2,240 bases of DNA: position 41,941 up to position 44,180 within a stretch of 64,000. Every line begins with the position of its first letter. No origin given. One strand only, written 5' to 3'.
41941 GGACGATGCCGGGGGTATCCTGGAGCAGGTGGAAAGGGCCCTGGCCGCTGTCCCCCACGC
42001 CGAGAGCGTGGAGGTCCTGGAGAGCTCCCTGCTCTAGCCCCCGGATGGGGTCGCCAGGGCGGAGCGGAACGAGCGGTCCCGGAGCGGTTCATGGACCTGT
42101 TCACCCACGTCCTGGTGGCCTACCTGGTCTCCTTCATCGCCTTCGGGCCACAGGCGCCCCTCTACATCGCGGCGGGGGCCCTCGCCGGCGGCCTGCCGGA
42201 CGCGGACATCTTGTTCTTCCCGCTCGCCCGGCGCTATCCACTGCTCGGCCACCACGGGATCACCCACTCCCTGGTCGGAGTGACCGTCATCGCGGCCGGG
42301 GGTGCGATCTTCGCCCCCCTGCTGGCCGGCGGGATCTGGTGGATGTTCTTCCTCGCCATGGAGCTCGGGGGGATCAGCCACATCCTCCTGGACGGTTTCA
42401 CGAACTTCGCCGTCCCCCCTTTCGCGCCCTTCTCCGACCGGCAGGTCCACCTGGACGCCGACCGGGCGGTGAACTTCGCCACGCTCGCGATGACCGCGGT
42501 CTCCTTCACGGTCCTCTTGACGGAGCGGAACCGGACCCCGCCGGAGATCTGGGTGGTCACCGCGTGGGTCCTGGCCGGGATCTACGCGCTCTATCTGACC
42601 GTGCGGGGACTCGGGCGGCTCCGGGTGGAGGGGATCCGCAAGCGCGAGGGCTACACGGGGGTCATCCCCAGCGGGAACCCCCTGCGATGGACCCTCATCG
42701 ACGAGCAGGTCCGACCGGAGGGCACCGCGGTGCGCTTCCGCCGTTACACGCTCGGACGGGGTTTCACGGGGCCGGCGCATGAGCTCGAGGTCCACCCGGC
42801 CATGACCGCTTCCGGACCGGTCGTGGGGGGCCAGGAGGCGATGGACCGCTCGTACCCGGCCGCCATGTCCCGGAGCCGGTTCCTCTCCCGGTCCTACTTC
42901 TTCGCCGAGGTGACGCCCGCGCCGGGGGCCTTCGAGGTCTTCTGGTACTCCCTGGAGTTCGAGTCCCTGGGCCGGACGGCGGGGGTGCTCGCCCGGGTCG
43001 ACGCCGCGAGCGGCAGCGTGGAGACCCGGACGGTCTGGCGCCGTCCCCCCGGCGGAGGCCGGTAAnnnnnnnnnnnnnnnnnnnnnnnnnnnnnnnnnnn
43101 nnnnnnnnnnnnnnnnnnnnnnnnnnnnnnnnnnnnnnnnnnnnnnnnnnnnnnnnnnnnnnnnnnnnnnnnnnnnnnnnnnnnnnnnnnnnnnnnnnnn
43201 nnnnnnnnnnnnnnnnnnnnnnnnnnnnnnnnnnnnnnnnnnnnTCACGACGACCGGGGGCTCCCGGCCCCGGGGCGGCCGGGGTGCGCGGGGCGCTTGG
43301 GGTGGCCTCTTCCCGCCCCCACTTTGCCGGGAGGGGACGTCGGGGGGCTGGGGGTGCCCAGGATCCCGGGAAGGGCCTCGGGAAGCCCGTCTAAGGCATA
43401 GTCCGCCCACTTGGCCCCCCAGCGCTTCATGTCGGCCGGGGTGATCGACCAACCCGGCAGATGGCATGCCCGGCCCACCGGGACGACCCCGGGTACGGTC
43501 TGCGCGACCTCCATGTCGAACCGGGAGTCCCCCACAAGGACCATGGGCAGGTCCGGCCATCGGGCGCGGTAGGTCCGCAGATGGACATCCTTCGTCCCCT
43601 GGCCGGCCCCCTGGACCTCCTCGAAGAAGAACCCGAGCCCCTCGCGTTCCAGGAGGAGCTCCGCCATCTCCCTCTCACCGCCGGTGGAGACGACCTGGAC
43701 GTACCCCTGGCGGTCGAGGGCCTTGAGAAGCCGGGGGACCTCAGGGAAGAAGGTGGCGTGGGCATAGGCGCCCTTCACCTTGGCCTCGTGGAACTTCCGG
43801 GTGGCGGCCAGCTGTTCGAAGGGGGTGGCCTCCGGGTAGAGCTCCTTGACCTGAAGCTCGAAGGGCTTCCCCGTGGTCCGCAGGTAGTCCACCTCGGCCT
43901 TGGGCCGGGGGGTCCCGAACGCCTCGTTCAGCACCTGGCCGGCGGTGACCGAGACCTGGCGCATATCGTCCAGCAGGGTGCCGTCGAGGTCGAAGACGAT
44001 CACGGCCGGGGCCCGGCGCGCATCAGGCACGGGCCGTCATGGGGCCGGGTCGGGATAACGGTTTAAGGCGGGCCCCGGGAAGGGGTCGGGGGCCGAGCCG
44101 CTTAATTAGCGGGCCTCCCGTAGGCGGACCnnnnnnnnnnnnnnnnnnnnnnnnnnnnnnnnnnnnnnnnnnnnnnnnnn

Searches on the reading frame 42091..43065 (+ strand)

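Call 9: search_protein_families(library=pfam, proteins=[window:42091-43065:+], max_evalue=0.001)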
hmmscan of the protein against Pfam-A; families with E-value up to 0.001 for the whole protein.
window:42091-43065:+ (324 aa): 2 families
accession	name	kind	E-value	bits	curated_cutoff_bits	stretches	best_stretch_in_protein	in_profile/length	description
PF04307.19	YdjM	-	3.1e-22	79.3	29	1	1-168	1-168/176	YdjM inner membrane protein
PF01699.29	Na_Ca_ex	-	0.00069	20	24.9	0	127-171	101-148/151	Sodium/calcium exchanger protein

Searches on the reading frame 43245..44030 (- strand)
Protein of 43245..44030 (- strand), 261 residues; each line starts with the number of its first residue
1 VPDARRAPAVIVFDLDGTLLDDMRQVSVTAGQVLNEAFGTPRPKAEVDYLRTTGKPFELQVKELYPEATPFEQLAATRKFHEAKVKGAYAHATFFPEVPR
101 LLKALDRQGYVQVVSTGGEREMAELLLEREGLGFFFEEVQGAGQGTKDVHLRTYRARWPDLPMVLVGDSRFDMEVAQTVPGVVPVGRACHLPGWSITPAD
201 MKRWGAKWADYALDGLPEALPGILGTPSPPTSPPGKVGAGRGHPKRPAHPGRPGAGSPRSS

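Call 9: search_protein_families(library=pfam, proteins=[window:43245-44030:-], max_evalue=0.001)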
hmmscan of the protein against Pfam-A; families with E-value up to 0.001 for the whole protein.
window:43245-44030:- (261 aa): 3 families
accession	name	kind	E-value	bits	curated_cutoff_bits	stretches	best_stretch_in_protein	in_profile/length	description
PF13419.12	HAD_2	-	2.1e-13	51.2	23.8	1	11-178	1-170/178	Haloacid dehalogenase-like hydrolase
PF00702.32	Hydrolase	-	9.2e-11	42.9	26.4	1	10-142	3-147/191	haloacid dehalogenase-like hydrolase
PF12710.13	HAD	-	2.7e-09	38.2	27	1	11-175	1-187/189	haloacid dehalogenase-like hydrolase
